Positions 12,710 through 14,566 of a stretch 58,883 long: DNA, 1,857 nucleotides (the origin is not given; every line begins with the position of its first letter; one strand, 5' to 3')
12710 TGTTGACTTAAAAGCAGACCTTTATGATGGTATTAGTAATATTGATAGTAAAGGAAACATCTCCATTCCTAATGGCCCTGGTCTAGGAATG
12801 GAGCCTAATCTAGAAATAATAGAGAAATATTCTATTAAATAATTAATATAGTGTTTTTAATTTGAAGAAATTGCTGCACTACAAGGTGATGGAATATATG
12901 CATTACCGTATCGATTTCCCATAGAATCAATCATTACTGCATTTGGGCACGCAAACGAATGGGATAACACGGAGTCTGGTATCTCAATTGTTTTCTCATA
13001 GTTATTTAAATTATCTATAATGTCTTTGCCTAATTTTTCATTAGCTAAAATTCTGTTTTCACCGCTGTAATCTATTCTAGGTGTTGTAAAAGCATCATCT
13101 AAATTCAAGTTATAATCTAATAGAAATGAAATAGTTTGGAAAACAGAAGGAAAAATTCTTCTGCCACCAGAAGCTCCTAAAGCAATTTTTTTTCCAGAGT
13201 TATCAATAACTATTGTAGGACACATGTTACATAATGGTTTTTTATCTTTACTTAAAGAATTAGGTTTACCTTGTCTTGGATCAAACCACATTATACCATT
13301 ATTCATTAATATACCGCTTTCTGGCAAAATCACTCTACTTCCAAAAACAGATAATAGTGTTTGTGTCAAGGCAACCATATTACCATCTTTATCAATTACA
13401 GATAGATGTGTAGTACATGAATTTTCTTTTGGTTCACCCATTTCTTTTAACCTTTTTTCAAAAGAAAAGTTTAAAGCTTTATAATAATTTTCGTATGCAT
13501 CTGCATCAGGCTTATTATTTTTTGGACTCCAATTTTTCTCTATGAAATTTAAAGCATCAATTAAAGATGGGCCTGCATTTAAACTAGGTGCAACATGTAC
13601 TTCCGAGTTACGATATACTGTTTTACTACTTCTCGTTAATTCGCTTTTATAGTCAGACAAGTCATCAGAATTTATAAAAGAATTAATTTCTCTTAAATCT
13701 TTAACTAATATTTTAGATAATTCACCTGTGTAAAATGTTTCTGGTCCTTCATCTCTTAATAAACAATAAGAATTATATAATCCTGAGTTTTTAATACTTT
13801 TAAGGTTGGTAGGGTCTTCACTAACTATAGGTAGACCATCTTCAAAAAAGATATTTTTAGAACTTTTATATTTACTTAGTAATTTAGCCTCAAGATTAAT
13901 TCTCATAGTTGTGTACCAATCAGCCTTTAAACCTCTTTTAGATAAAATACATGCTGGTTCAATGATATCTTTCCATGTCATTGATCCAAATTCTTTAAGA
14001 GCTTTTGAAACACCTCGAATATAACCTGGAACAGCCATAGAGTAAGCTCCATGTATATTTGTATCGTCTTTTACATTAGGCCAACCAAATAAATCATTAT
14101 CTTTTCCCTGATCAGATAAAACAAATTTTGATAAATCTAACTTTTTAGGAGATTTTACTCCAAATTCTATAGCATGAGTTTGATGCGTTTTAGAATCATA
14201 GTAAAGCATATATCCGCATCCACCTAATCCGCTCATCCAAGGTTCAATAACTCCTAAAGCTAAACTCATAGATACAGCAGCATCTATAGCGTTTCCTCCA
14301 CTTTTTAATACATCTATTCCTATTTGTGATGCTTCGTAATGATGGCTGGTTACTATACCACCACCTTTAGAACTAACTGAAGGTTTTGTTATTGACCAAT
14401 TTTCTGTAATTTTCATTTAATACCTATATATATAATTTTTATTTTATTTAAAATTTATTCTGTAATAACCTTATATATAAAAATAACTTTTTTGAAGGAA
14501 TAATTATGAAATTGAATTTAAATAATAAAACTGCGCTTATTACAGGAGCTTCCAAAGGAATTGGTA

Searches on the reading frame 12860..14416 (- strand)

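Call 54: search_protein_families(library=ncbifam, proteins=[window:12860-14416:-], max_evalue=1e-10)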
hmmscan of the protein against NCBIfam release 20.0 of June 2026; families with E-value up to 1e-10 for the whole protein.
window:12860-14416:- (519 aa): 2 families
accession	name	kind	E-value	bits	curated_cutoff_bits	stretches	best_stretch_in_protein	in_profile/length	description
TIGR00066.1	g_glut_trans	equivalog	2.5e-91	306.8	357.85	2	20-329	1-298/518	gamma-glutamyltransferase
NF007187.0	PRK09615.1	equivalog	2e-59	201.4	990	2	19-329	49-345/581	gamma-glutamyltransferase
